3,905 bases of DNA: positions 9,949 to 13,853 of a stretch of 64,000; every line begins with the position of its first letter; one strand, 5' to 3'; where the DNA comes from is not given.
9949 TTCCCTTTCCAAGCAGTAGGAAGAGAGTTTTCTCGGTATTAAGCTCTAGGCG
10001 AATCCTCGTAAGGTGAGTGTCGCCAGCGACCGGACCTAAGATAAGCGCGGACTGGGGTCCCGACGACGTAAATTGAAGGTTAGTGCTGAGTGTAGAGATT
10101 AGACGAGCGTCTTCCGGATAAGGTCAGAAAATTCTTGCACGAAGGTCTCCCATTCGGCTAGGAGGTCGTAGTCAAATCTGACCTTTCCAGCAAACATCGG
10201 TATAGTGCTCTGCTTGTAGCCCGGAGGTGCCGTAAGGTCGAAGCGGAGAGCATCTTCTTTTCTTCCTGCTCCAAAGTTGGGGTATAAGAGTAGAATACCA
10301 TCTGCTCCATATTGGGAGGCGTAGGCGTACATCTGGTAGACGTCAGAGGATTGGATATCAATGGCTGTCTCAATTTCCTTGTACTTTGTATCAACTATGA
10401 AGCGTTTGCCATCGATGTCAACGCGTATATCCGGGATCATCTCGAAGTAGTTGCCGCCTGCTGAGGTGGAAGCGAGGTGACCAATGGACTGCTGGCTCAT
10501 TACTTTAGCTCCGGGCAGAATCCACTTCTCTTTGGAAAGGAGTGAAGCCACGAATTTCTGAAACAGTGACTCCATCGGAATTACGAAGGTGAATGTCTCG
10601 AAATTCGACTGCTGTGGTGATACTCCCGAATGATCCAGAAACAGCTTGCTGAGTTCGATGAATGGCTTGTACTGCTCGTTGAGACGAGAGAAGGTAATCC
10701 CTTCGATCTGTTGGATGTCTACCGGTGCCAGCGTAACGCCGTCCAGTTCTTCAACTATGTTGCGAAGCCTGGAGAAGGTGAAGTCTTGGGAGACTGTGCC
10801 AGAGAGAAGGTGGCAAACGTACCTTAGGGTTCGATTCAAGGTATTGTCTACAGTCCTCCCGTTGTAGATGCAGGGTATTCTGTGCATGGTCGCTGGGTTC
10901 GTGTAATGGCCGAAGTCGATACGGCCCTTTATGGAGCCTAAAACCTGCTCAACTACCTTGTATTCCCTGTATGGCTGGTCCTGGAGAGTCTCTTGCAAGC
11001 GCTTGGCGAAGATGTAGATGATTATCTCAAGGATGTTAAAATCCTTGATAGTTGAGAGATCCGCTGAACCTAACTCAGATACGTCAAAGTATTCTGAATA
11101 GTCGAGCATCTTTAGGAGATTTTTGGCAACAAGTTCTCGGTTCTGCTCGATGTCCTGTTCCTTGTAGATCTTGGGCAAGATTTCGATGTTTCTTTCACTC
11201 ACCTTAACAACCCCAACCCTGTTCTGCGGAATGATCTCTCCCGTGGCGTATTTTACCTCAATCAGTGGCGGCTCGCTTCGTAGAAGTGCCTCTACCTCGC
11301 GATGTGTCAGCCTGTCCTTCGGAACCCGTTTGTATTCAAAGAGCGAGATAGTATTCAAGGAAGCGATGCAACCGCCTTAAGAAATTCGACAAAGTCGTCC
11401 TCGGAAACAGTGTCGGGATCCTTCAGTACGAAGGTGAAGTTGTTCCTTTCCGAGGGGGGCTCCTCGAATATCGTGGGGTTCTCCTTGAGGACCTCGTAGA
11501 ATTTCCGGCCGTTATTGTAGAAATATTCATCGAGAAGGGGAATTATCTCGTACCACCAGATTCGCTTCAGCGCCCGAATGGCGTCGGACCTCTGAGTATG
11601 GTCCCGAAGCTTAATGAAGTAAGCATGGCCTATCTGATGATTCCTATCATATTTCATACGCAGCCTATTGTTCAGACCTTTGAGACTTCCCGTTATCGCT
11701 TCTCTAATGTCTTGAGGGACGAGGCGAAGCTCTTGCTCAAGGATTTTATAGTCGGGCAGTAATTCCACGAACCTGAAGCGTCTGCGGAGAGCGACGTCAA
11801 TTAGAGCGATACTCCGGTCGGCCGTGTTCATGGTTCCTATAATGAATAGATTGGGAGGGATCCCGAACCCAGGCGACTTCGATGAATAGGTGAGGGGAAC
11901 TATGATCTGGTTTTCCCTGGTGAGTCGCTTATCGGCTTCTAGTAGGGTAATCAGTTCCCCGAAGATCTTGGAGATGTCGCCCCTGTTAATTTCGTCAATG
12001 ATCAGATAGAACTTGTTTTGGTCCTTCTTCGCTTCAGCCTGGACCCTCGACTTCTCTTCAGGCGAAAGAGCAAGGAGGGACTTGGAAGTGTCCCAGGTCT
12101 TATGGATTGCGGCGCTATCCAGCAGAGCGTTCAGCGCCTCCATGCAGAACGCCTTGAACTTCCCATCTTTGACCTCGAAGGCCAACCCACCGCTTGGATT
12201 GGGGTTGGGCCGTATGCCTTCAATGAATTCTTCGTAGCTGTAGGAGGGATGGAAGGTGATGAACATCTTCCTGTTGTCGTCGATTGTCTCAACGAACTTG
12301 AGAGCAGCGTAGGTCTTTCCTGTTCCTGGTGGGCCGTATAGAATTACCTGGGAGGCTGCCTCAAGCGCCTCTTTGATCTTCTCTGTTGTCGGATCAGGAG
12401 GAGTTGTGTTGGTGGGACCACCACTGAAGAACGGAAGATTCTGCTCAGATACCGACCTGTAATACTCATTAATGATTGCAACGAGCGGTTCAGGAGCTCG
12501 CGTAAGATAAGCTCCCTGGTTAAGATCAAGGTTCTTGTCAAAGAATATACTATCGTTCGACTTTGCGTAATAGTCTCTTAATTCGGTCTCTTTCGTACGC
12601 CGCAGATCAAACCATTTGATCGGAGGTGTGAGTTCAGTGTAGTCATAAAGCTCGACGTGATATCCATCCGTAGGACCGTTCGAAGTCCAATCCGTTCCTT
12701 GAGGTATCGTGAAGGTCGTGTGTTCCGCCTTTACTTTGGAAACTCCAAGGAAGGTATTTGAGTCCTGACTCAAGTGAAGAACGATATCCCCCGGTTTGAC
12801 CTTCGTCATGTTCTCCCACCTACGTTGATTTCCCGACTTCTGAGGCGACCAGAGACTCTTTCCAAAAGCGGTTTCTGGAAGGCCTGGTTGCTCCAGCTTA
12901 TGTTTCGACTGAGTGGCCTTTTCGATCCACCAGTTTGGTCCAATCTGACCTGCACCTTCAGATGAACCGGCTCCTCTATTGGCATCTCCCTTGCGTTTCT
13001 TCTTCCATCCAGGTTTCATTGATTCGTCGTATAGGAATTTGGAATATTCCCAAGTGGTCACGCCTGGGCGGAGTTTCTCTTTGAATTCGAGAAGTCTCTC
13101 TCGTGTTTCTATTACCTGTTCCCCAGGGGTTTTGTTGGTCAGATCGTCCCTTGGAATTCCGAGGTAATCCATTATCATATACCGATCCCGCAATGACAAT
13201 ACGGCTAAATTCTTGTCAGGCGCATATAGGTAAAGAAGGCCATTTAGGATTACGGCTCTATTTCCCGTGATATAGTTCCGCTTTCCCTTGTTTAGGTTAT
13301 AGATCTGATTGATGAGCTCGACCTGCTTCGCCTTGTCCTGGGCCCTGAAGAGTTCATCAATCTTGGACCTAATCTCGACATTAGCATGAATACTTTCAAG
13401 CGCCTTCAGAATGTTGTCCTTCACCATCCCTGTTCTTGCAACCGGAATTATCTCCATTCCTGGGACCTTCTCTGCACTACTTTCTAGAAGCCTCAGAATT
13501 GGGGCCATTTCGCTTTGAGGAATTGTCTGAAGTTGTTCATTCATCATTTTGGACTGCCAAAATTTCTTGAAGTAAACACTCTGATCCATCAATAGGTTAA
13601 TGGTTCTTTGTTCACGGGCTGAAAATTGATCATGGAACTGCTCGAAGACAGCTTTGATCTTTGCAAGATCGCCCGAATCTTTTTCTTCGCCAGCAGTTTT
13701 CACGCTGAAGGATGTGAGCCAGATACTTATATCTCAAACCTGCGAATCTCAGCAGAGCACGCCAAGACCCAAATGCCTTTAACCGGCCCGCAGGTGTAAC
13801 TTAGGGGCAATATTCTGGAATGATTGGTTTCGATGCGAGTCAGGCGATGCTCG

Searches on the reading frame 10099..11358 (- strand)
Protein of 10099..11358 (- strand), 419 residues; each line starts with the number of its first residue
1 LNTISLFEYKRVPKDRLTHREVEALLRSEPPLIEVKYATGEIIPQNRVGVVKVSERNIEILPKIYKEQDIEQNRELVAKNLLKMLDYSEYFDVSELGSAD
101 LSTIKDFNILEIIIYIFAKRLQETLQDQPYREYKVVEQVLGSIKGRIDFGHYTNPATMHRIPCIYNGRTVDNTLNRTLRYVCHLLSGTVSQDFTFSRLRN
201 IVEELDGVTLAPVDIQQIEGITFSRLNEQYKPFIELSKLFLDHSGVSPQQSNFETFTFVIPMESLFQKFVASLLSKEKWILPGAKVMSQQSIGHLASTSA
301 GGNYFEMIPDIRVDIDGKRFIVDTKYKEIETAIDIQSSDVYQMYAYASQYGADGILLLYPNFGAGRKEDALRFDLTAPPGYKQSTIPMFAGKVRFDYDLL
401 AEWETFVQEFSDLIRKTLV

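Call 41: search_protein_families(library=pfam, proteins=[window:10099-11358:-], max_evalue=0.001)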
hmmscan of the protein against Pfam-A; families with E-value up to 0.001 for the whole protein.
window:10099-11358:- (419 aa): 1 family
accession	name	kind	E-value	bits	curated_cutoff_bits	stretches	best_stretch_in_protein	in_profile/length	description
PF10117.15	McrBC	-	1.4e-61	208.7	23.9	1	45-360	4-318/318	McrBC 5-methylcytosine restriction system component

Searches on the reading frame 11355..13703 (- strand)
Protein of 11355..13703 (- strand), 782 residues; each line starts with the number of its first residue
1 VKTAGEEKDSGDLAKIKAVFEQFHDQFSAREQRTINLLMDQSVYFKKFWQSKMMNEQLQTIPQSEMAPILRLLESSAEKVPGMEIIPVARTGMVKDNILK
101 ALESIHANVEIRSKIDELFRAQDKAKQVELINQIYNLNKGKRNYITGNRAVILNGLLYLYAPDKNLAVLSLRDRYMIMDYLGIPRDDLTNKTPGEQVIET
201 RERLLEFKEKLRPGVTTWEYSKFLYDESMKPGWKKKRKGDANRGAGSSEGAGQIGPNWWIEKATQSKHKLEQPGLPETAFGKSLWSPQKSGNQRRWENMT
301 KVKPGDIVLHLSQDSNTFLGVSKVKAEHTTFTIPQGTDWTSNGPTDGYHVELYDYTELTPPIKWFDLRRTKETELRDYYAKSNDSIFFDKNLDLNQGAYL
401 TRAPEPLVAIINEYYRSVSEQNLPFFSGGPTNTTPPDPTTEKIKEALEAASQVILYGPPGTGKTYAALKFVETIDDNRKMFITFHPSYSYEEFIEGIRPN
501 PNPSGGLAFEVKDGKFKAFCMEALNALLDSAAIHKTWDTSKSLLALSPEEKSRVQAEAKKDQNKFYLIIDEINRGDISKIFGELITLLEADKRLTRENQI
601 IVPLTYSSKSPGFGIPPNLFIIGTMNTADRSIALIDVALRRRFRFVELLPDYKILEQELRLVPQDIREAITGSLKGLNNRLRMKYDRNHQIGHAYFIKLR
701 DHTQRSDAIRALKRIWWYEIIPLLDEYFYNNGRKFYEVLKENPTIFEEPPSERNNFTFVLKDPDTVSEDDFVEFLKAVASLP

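Call 41: search_protein_families(library=pfam, proteins=[window:11355-13703:-], max_evalue=0.001)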
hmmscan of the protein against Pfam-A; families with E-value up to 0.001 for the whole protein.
window:11355-13703:- (782 aa): 6 families
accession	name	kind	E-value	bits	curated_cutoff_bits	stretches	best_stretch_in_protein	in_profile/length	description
PF07728.20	AAA_5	-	9.7e-17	61.7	22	1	453-643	2-139/139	AAA domain (dynein-related subfamily)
PF00004.35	AAA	-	4.6e-05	24.3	21.2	0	453-645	1-125/131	ATPase family associated with various cellular activities (AAA)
PF13245.12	AAA_19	-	6.7e-05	23.5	25.1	1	449-591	10-117/134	AAA domain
PF13401.12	AAA_22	-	0.00017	22.3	27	0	452-498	7-55/130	AAA domain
PF13191.12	AAA_16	-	0.00073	20.5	32.6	0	441-576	10-145/167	AAA ATPase domain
PF01637.24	ATPase_2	-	0.0008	19.7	33.2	0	443-609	11-157/225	ATPase domain predominantly from Archaea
